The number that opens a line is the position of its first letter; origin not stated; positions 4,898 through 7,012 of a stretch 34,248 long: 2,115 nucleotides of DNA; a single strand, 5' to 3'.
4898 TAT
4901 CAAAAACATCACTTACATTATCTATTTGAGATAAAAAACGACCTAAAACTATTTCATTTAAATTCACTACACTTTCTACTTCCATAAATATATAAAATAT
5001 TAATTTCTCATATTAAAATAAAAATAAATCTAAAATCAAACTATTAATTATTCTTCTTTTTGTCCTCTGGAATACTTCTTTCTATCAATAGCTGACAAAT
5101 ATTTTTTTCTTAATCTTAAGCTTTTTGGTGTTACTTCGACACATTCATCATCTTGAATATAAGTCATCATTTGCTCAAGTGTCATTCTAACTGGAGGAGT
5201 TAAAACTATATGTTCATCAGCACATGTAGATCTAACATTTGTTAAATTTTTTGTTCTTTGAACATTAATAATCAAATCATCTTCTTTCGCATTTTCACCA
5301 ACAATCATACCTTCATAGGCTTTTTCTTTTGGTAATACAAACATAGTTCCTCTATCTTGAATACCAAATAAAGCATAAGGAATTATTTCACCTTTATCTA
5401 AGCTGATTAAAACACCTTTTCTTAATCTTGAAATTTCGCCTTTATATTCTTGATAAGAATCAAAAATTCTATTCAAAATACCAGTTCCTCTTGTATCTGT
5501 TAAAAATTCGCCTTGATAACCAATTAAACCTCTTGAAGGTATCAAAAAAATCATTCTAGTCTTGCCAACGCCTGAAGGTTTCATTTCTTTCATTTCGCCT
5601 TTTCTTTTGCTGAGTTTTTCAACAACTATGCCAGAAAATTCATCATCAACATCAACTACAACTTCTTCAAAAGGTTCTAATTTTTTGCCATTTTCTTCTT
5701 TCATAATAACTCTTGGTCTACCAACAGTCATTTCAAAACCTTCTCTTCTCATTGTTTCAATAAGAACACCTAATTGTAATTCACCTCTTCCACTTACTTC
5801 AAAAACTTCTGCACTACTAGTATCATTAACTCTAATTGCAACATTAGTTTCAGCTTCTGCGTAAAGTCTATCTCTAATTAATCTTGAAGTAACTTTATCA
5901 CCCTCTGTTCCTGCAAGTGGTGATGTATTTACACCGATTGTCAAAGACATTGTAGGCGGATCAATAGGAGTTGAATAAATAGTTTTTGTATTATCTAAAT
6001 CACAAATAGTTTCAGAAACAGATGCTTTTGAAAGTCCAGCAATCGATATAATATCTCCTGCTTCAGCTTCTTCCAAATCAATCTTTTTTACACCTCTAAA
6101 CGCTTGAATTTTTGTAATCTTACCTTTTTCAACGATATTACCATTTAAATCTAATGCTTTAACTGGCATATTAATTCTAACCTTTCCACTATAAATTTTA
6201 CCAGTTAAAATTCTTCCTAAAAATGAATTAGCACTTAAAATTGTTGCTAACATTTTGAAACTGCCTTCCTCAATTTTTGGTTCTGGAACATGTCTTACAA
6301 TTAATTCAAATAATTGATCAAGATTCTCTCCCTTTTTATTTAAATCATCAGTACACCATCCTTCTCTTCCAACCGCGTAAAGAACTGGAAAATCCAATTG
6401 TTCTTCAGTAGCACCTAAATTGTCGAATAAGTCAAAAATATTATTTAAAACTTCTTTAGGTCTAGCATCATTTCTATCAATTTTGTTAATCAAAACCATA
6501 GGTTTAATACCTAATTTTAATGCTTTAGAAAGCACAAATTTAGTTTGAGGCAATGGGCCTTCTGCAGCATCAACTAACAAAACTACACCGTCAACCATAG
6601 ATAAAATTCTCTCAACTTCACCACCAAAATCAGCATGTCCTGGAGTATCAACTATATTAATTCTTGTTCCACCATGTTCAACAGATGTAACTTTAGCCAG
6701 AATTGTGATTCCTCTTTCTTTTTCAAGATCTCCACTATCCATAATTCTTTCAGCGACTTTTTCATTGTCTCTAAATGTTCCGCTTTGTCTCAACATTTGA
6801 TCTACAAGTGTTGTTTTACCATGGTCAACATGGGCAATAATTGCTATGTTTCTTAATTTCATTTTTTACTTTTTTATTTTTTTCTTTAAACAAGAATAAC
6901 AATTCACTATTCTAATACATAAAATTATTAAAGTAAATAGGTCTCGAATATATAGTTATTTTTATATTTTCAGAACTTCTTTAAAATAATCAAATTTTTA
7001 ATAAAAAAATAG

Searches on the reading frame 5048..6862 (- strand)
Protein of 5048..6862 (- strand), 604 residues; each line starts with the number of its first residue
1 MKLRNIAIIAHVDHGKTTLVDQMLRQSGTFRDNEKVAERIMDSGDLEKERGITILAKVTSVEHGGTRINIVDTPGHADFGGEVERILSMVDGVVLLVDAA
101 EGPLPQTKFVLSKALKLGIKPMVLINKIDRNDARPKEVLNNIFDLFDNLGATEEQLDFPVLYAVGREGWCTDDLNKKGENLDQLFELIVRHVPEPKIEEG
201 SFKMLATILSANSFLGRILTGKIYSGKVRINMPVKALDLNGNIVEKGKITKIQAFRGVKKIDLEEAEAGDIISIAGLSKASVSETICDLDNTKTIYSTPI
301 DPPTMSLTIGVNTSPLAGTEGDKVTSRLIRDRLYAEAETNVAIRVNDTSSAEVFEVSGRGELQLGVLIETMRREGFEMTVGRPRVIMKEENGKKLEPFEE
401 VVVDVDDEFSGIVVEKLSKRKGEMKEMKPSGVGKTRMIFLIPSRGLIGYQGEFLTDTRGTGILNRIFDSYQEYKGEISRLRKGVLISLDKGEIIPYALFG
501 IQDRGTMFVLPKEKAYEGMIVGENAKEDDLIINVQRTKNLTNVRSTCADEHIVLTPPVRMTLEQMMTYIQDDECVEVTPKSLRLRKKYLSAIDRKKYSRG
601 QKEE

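Call 22: search_protein_families(library=pfam, proteins=[window:5048-6862:-], max_evalue=0.001)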
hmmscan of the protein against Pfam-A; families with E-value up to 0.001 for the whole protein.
window:5048-6862:- (604 aa): 6 families
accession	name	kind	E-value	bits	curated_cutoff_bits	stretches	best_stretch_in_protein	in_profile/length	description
PF00009.33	GTP_EFTU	-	6.3e-54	182.9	26.5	1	2-193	2-187/188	Elongation factor Tu GTP binding domain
PF21018.2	BipA_C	-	1.1e-44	151.1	23.8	1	482-590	1-109/110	TypA/BipA C-terminal domain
PF00679.30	EFG_C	-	6.1e-22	77.9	27.9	1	394-477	2-85/89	Elongation factor G C-terminus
PF03144.31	GTP_EFTU_D2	-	5e-11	43.3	30.3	1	216-287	1-73/73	Elongation factor Tu domain 2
PF22042.2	EF-G_D2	-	2.2e-09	37.7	27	1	210-287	10-82/84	Elongation factor G domain 2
PF01926.29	MMR_HSR1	-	2.4e-05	24.8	21.9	1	6-127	2-113/113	50S ribosome-binding GTPase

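Call 64: find_homologous_proteins(query=window:5048-6862:-, max_evalue=1e-100)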
Query window:5048-6862:- (604 aa): 8000 proteins with E <= 1e-100 among 8000 candidates; the best 120 are listed.
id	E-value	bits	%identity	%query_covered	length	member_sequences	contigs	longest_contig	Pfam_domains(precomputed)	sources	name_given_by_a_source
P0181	0.0e+0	1323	100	100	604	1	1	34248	PF21018.3,PF00679.31,PF00009.34,PF03144.32,PF22042.3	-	-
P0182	0.0e+0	1185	87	100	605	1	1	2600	PF21018.3,PF00679.31,PF00009.34,PF03144.32,PF22042.3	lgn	-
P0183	0.0e+0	1181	88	100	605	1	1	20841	PF21018.3,PF01926.30,PF00679.31,PF00009.34,PF03144.32,PF22042.3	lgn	-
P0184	0.0e+0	1178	87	100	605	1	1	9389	PF21018.3,PF01926.30,PF00679.31,PF00009.34,PF03144.32,PF22042.3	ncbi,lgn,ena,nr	ncbi:MAG TPA: translational GTPase TypA [Rickettsiales bacterium]|nr:translational GTPase TypA [Rick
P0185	0.0e+0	1171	87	100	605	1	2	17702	PF21018.3,PF00679.31,PF00009.34,PF03144.32,PF22042.3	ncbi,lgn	-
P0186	0.0e+0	1170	86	100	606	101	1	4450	PF21018.3,PF01926.30,PF00679.31,PF00009.34,PF03144.32,PF22042.3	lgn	-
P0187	0.0e+0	1151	86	100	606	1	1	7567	PF21018.3,PF00679.31,PF00009.34,PF03144.32,PF22042.3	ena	-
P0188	0.0e+0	1151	86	100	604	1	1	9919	PF21018.3,PF00679.31,PF00009.34,PF03144.32,PF22042.3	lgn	-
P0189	0.0e+0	1144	85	100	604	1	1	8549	PF21018.3,PF01926.30,PF00679.31,PF00009.34,PF03144.32,PF22042.3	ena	-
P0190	0.0e+0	1139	85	100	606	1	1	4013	PF21018.3,PF01926.30,PF00679.31,PF00009.34,PF03144.32,PF22042.3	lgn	-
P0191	0.0e+0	1138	85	99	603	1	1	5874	PF21018.3,PF01926.30,PF00679.31,PF00009.34,PF03144.32,PF22042.3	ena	-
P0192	0.0e+0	1137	84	100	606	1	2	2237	PF21018.3,PF01926.30,PF00679.31,PF00009.34,PF03144.32,PF22042.3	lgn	-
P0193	0.0e+0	1131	85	99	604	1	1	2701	PF21018.3,PF01926.30,PF00679.31,PF00009.34,PF03144.32,PF22042.3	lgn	-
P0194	0.0e+0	1126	84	100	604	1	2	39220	PF21018.3,PF01926.30,PF00679.31,PF00009.34,PF03144.32,PF22042.3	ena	-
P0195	0.0e+0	1125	84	100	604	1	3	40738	PF21018.3,PF01926.30,PF00679.31,PF00009.34,PF03144.32,PF22042.3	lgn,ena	-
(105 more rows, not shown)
